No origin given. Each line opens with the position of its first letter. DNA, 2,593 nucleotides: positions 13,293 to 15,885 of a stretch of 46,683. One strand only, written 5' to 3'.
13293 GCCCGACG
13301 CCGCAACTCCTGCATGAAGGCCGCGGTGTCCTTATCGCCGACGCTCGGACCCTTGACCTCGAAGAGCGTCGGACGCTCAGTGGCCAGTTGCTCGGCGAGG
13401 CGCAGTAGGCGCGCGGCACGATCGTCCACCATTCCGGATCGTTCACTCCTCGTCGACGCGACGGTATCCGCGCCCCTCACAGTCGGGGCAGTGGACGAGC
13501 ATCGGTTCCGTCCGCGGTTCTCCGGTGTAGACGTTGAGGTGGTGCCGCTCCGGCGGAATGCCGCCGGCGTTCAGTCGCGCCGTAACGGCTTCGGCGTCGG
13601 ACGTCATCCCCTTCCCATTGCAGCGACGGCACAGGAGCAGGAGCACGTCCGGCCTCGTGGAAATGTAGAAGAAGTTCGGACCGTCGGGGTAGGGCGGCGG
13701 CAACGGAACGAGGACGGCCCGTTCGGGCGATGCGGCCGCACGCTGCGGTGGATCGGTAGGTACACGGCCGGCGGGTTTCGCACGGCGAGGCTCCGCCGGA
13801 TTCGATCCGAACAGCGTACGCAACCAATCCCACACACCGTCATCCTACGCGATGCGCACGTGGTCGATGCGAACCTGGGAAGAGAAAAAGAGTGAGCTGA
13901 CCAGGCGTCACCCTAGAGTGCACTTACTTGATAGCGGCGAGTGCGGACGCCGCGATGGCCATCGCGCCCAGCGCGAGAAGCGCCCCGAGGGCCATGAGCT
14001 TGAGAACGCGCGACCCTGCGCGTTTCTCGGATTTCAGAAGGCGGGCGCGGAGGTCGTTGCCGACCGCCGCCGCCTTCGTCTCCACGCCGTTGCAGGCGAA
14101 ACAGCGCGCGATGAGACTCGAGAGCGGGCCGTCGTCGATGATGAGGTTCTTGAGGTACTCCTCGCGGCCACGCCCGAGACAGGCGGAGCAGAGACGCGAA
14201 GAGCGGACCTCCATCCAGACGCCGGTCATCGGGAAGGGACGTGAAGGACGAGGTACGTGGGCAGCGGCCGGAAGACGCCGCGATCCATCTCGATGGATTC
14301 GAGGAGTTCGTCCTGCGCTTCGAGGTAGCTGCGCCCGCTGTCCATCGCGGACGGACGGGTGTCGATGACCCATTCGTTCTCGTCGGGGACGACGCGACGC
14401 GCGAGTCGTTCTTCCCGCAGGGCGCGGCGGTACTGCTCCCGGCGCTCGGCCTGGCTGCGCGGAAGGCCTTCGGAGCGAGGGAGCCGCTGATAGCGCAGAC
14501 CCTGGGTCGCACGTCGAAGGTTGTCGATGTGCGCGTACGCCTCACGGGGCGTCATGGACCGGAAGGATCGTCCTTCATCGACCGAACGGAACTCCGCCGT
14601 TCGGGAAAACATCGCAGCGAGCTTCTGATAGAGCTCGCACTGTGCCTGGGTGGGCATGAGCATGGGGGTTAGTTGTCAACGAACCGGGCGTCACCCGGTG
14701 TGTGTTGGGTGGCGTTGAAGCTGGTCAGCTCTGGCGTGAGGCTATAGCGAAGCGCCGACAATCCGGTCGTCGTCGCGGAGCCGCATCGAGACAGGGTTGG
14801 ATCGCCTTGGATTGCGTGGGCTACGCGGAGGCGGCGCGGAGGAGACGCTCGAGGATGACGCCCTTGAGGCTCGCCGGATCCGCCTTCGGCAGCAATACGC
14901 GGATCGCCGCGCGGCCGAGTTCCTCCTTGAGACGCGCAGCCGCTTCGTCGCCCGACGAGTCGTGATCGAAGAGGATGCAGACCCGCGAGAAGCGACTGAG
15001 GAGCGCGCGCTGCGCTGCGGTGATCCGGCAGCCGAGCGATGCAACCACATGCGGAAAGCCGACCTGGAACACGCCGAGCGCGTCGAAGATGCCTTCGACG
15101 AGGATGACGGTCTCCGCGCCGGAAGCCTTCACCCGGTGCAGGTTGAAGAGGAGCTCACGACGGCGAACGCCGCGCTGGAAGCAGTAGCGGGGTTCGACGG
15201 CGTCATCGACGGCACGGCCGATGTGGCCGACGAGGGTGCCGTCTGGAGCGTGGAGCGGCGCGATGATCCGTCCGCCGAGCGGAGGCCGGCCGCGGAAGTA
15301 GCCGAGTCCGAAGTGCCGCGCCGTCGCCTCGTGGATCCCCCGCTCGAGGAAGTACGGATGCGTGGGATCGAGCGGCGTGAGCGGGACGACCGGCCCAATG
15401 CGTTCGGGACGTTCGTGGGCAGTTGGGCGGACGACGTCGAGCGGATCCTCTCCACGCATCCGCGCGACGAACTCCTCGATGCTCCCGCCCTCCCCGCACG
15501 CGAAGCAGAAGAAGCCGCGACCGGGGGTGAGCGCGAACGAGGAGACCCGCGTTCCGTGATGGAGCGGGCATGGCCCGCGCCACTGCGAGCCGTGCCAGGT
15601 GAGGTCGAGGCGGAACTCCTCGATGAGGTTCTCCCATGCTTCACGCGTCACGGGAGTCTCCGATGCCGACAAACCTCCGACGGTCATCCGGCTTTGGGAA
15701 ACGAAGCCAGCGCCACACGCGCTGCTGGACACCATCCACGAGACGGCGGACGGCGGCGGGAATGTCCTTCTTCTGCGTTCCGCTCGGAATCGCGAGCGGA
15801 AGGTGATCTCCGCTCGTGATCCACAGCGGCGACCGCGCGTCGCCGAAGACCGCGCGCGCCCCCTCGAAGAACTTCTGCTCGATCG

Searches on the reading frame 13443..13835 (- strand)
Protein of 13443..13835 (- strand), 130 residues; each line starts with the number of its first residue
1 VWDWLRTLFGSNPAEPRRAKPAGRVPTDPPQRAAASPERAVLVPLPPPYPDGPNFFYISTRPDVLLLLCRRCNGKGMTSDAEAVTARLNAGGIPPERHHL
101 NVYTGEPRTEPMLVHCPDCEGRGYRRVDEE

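Call 13: search_protein_families(library=pfam, proteins=[window:13443-13835:-], max_evalue=0.001)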
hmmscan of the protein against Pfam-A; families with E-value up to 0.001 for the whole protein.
window:13443-13835:- (130 aa): 1 family
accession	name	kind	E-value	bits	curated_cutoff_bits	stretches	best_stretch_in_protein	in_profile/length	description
PF00684.25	DnaJ_CXXCXGXG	-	0.00078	20.1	32.7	0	111-126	15-28/65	DnaJ central domain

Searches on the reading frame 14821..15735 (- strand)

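Call 13: search_protein_families(library=pfam, proteins=[window:14821-15735:-], max_evalue=0.001)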
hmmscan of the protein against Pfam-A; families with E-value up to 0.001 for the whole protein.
window:14821-15735:- (304 aa): 6 families
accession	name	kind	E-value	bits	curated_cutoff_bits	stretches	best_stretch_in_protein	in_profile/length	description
PF13155.12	Toprim_2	-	9.7e-14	52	22.1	1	211-279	1-72/88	Toprim-like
PF13662.12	Toprim_4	-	2e-11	44.4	25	1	209-280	2-81/85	Toprim domain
PF01807.25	Zn_ribbon_DnaG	-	1.7e-08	34.6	24.9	1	37-103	18-83/98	CHC2 zinc finger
PF01751.28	Toprim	-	2.8e-06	27.9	23.1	1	209-274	1-81/96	Toprim domain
PF13362.12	Toprim_3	-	3.5e-05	24.6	27.2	1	210-283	2-79/95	Toprim domain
PF08275.17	DNAG_N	-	7.7e-05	23.2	26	0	155-185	77-107/128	DNA primase catalytic core, N-terminal domain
